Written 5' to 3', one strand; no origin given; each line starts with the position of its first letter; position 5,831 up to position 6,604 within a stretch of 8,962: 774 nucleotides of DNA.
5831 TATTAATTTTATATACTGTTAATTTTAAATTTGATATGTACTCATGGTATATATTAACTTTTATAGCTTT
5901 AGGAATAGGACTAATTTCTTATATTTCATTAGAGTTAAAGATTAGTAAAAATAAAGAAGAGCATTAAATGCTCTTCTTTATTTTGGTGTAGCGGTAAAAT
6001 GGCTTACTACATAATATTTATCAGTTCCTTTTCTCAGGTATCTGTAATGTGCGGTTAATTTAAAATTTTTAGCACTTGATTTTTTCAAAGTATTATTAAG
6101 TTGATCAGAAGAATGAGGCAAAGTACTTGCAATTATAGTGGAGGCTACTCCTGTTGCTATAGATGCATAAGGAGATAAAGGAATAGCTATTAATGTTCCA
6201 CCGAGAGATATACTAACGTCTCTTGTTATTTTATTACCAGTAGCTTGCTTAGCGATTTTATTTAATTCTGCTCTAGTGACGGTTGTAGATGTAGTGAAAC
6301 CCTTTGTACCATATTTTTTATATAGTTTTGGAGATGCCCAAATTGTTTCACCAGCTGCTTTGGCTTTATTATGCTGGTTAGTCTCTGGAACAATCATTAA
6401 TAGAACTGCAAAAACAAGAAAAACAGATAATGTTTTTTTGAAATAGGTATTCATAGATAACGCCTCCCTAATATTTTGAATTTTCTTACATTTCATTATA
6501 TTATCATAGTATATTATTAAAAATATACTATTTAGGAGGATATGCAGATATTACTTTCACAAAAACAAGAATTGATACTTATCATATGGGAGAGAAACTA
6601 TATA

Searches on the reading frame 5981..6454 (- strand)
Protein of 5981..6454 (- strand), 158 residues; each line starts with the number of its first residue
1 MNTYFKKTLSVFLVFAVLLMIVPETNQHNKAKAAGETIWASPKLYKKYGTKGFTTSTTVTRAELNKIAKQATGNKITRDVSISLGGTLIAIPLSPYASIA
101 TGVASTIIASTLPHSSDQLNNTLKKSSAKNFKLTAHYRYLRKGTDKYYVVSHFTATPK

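Call 4: search_protein_families(library=pfam, proteins=[window:5981-6454:-], max_evalue=10)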
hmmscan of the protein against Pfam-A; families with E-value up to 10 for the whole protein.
seq(158 aa): 0 families

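Call 7: search_protein_families(library=ncbifam, proteins=[window:5981-6454:-], max_evalue=1)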
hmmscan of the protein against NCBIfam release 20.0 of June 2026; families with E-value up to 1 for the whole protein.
seq(158 aa): 0 families

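Call 9: find_homologous_proteins(query=window:5981-6454:-, max_evalue=0.01)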
Query seq(158 aa) (158 aa): 2 proteins with E <= 0.01 among 69 candidates.
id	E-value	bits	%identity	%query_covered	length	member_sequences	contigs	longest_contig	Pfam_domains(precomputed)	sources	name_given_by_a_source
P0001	5.3e-95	333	100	100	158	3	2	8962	-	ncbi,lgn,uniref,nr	ncbi:hypothetical protein [Nosocomiicoccus massiliensis]|uniref:Uncharacterized protein n=1 Tax=Noso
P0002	3.4e-33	132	52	85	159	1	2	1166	-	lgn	-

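Call 11: find_encoding_contigs(protein=P0002, flank=10000)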
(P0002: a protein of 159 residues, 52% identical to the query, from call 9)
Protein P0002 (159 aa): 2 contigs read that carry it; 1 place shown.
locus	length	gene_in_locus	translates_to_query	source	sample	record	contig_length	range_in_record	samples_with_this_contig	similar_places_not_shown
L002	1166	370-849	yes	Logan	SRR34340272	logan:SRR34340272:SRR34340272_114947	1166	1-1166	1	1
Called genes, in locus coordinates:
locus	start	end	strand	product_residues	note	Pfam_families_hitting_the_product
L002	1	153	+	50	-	?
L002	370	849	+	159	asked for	-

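Call 12: find_encoding_contigs(protein=P0001, flank=10000)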
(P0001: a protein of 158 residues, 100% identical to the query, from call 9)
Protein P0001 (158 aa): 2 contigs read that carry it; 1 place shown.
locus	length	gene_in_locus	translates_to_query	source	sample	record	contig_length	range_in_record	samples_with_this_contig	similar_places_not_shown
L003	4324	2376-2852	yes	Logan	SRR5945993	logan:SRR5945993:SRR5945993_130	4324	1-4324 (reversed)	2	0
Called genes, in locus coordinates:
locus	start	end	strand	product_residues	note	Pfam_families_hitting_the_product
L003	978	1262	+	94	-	PF05534:HicB (weak)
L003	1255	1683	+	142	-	-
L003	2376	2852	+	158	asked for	-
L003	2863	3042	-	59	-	-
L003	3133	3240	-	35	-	-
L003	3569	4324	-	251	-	?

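Call 22: find_related_loci(query=A1, collection=genome_contigs, flank=6000)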
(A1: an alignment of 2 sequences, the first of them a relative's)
Query A1 (158 aa) in genome_contigs; peptide patterns used: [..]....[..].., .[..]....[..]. (x = any residue, [..] = any of these).
175 stretches matched a pattern, but none encodes a relative of the query by tblastn (E <= 1e-3).

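Call 25: search_protein_representatives(alignment_id=A1)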
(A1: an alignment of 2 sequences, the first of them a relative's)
Query: 2 sequences, 161 profile positions. Proteins with E-value up to 0.001 (for the whole library): 22; up to 1e-10: 8; up to 1e-30: 3. The best 22 are listed.
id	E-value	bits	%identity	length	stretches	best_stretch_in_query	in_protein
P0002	1.6e-88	310.8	-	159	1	1-161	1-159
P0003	8.6e-57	207.6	-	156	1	5-160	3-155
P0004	6.8e-48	178.7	-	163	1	3-161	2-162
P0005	3.4e-22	95.1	-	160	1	5-160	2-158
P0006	1.2e-20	90.1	-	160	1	5-151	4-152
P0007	1.2e-13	67.4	-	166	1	12-155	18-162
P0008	2.7e-13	66.2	-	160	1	3-155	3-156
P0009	1.1e-11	60.9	-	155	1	6-156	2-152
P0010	1.0e-09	54.6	-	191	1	37-157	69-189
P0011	6.4e-09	52.0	-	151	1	36-155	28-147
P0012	7.5e-09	51.7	-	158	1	6-153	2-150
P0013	8.8e-08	48.3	-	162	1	36-160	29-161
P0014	1.2e-07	47.8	-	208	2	33-157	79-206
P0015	1.2e-07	47.8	-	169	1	8-159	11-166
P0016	1.2e-07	47.8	-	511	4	29-79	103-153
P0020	4.7e-05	39.4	-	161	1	16-158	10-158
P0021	7.8e-05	38.7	-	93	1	80-155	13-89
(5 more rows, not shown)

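Call 28: find_homologous_proteins(query=A2, max_evalue=0.001)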
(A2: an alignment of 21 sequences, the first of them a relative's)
Query A2 (21 sequences) (158 aa, profile of the alignment): 11 proteins with E <= 0.001 among 8000 candidates.
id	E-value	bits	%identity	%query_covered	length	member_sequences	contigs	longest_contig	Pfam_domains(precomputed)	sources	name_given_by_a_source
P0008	7.1e-52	193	31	77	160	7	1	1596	-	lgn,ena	-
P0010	2.6e-51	191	31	75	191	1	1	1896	-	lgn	-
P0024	3.0e-50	188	33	91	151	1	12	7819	-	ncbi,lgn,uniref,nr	ncbi:hypothetical protein ACNOIU_16025 (plasmid) [Exiguobacterium mexicanum]|uniref:Uncharacterized 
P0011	1.3e-49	186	28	92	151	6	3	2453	-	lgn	-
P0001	2.1e-49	185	100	100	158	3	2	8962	-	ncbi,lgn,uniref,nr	ncbi:hypothetical protein [Nosocomiicoccus massiliensis]|uniref:Uncharacterized protein n=1 Tax=Noso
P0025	2.2e-49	185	31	91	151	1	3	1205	-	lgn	-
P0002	2.0e-45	172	52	85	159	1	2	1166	-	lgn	-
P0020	1.7e-39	153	28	99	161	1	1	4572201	-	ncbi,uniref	ncbi:hypothetical protein [Lysinibacillus sp. 3P01SB]|uniref:hypothetical protein n=1 Tax=Lysinibaci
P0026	4.1e-37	145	28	99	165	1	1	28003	-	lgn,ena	-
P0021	2.6e-30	123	29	47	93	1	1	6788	-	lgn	-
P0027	1.6e-25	108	27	54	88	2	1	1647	-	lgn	-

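Call 29: search_solved_structures(query=A2, max_evalue=10)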
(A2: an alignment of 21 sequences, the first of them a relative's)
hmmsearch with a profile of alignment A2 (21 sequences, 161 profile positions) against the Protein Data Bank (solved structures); distinct sequences matched with E-value up to 10: 2.
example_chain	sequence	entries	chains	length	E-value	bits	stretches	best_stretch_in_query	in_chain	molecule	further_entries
8zbm_A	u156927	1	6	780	0.34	13.8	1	44-73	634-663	Myosin heavy chain 4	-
5h53_A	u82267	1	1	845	0.67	12.8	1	44-73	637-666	Skeletal muscle myosin heavy chain MyHC-EO/IIL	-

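Call 30: search_protein_families(library=pfam, alignment_id=A2, max_evalue=0.1)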
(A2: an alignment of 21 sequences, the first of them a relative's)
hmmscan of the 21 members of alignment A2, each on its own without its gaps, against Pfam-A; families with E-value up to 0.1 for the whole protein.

A. member 1, P0001 (158 aa): 0 families

B. families by the number of members that match (of 21 scanned): 10 families
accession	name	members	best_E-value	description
PF23327.1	Chromo_MORC2_6th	2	0.024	ATPase MORC2, chromo domain-like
PF25233.1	DUF7849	1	0.009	Domain of unknown function (DUF7849)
PF25635.1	SPV1_VP10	1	0.026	Sulfolobus polyhedral virus 1 capsid protein VP10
PF18664.7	CdiA_C_tRNase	1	0.027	CdiA C-terminal tRNase domain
PF05452.16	Clavanin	1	0.028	Clavanin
PF09610.15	Myco_arth_vir_N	1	0.03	Mycoplasma virulence signal region (Myco_arth_vir_N)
PF17993.7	HA70_C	1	0.032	Haemagglutinin 70 C-terminal domain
PF01084.26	Ribosomal_S18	1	0.077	Ribosomal protein S18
PF06897.17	DUF1269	1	0.091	Protein of unknown function (DUF1269)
PF11130.14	TraC_F_IV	1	0.099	TraC protein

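Call 31: find_encoding_contigs(protein=P0024, flank=4000, max_places=3)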
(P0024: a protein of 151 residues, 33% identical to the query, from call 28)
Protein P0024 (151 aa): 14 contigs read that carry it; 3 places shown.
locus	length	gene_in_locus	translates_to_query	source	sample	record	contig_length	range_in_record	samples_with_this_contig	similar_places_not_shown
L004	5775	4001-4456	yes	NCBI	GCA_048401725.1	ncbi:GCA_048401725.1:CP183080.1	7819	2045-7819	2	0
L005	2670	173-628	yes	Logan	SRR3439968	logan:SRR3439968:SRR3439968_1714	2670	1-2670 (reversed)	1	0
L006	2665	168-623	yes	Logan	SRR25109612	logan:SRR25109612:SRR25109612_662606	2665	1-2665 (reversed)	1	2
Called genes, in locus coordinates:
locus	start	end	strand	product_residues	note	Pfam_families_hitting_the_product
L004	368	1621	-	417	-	PF16872:putAbiC (weak)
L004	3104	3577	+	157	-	-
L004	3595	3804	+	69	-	-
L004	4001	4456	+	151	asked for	-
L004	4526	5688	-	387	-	PF01527:HTH_Tnp_1 (faint), PF13384:HTH_23 (faint), PF13518:HTH_28 (faint), PF13276:HTH_21, PF00665:rve, PF13683:rve_3, PF13333:rve_2 (weak)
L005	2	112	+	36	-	?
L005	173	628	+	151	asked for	-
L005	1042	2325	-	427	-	PF03432:Relaxase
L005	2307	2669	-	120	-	?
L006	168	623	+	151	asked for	-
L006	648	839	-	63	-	-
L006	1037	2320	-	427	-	PF03432:Relaxase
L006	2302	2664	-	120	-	?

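Call 32: find_encoding_contigs(protein=P0020, flank=4000, max_places=2)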
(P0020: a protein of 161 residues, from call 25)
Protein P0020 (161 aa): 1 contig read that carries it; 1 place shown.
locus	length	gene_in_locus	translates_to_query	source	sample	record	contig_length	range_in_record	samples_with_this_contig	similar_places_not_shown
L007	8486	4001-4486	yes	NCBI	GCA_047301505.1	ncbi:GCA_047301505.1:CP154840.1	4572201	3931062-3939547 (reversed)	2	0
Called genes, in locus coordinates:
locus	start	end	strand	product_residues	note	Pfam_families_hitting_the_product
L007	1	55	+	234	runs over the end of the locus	-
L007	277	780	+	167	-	PF24172:CdiI_ImmP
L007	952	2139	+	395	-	PF05593:RHS_repeat (faint), PF25023:TEN_YD-shell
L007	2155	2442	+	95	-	-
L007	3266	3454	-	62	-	-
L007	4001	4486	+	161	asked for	-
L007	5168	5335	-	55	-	-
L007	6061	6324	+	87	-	PF14206:Cys_rich_CPCC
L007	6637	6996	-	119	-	PF13744:HTH_37 (weak), PF12844:HTH_19, PF13560:HTH_31, PF01381:HTH_3, PF13443:HTH_26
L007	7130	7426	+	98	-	-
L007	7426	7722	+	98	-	-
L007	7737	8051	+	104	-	-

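Call 33: find_encoding_contigs(protein=P0026, flank=4000, max_places=2)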
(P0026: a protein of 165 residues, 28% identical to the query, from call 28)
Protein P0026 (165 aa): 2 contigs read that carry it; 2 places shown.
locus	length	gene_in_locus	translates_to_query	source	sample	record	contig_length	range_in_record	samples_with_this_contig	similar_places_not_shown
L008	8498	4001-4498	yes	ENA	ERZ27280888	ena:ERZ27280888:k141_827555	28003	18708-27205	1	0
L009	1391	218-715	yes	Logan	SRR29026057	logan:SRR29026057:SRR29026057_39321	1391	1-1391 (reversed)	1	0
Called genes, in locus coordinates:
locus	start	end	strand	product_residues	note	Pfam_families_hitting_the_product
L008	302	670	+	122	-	PF01022:HTH_5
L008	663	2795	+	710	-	PF00403:HMA, PF00122:E1-E2_ATPase, PF00702:Hydrolase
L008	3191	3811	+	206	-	PF00239:Resolvase, PF02796:HTH_7, PF13384:HTH_23 (faint)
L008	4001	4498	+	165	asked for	-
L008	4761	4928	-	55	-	-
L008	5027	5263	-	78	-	-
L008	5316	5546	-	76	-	-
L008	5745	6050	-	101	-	-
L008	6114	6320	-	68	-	PF09953:DUF2187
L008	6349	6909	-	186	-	-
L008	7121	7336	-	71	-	-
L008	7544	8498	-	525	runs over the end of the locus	PF00145:DNA_methylase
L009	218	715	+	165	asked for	-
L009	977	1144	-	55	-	-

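Call 35: find_encoding_contigs(protein=P0021, flank=4000, max_places=2)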
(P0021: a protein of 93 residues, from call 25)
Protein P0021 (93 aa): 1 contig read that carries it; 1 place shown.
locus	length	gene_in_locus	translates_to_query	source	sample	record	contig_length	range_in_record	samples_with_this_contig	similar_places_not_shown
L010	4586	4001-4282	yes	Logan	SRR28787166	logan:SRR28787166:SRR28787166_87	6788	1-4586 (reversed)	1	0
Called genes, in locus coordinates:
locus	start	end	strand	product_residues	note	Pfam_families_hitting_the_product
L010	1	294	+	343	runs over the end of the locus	PF01032:FecCD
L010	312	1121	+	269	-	PF02463:SMC_N (faint), PF13175:AAA_15 (weak), PF00005:ABC_tran, PF13304:AAA_21 (faint)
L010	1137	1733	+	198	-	PF00881:Nitroreductase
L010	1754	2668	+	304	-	PF01497:Peripla_BP_2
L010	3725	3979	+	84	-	-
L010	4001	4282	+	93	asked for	-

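Call 36: find_encoding_contigs(protein=P0011, flank=4000, max_places=3)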
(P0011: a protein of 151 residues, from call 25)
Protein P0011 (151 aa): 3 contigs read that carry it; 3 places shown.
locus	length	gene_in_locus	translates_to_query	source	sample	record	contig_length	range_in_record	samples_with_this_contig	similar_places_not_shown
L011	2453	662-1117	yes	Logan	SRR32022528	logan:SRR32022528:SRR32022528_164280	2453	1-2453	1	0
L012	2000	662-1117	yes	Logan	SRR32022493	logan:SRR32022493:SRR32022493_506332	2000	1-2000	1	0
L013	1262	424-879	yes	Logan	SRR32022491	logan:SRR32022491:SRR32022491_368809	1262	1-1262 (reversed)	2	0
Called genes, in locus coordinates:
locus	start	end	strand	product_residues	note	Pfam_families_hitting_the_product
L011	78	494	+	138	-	-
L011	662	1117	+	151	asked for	-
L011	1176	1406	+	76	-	-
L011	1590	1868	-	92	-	-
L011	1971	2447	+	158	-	PF09346:SMI1_KNR4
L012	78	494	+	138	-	-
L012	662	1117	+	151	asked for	-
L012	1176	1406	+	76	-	-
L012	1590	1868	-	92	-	-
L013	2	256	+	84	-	?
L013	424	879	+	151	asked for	-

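Call 37: find_encoding_contigs(protein=P0010, flank=4000, max_places=2)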
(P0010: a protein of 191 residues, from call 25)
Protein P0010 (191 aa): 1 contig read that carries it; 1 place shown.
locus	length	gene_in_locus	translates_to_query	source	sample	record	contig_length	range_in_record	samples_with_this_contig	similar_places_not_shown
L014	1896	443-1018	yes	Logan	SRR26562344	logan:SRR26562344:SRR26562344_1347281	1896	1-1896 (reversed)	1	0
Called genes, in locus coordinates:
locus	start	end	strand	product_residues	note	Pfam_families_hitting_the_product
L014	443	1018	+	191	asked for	-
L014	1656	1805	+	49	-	-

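Call 38: find_encoding_contigs(protein=P0008, flank=4000, max_places=2)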
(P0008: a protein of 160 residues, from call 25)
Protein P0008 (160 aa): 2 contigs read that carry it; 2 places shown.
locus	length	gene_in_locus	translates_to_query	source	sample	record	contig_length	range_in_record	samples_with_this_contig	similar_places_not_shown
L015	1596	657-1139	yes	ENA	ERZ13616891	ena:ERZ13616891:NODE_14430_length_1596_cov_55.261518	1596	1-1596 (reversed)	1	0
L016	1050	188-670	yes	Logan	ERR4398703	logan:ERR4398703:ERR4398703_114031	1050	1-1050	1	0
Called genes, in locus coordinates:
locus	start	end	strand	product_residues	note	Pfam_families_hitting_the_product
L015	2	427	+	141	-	?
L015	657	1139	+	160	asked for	-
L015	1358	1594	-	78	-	?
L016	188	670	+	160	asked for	-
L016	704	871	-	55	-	-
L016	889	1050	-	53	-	?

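Call 62: search_protein_families(library=padloc, proteins=[P0001], max_evalue=1)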
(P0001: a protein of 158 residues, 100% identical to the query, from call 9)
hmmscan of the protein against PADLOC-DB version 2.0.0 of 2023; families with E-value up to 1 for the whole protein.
P0001 (158 aa): 0 families

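Call 63: search_protein_families(library=phrogs, proteins=[P0001], max_evalue=1)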
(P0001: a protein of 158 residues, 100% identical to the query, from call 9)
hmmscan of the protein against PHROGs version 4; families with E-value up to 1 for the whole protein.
P0001 (158 aa): 1 family
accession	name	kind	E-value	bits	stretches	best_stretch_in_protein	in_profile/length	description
phrog_3878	-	unknown function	0.34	12.1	0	4-28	57-81/129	-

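Call 68: find_related_loci(query=A5, collection=genome_contigs, flank=5000)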
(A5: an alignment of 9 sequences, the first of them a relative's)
Query A5 (151 aa) in genome_contigs; peptide patterns used: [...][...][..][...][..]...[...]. (x = any residue, [..] = any of these).
13 stretches matched a pattern, but none encodes a relative of the query by tblastn (E <= 1e-3).

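Call 69: find_related_loci(query=A5, collection=metagenome_contigs, flank=5000)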
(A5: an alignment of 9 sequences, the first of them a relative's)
Query A5 (151 aa) in metagenome_contigs; peptide patterns used: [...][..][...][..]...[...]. (x = any residue, [..] = any of these).
72 stretches matched a pattern; 1 encode a relative of the query (tblastn E <= 1e-3); 1 distinct loci.
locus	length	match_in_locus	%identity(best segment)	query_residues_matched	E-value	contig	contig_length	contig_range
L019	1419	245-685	50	4-150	1e-43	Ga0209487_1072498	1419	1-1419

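Call 87: find_encoding_contigs(protein=P0003, flank=5000, max_places=3)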
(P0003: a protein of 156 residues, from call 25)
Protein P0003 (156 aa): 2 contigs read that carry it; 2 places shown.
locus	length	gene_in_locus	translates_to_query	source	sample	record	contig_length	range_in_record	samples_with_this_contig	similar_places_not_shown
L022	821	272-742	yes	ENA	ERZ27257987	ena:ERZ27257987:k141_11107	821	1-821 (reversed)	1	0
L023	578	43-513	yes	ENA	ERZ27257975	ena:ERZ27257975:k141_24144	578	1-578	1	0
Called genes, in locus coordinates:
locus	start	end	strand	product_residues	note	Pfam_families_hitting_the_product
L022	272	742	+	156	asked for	-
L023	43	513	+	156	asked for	-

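Call 92: find_related_loci(query=A5, collection=viral_contigs, flank=5000)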
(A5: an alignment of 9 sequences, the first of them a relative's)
Query A5 (151 aa) in viral_contigs; peptide patterns used: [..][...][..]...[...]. (x = any residue, [..] = any of these).
33 stretches matched a pattern, but none encodes a relative of the query by tblastn (E <= 1e-3).

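Call 93: find_related_loci(query=A1, collection=viral_contigs, flank=5000)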
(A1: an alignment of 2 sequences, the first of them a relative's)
Query A1 (158 aa) in viral_contigs; peptide patterns used: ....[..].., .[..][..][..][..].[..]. (x = any residue, [..] = any of these).
128 stretches matched a pattern, but none encodes a relative of the query by tblastn (E <= 1e-3).

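Call 94: search_dna_similar(query=P0011, collection=plasmids, mode=protein, max_evalue=0.001, max_rows=30)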
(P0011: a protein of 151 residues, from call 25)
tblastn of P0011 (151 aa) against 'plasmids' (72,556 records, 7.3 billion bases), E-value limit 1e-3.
No match.

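Call 102: search_protein_families(library=ncbifam, alignment_id=A2, max_evalue=0.01)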
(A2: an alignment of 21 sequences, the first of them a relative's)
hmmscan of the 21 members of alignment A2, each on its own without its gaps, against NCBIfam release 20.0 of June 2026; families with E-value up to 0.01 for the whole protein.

A. member 1, P0001 (158 aa): 0 families

B. families by the number of members that match (of 21 scanned): 1 family
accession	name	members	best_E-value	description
NF002363.0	PRK01345.1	1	0.0063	zinc metalloprotease HtpX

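Call 103: search_dna_similar(query=P0001, collection=phages, mode=protein, max_evalue=0.01)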
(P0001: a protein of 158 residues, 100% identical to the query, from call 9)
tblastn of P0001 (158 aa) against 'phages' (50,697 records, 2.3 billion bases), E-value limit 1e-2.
No match.
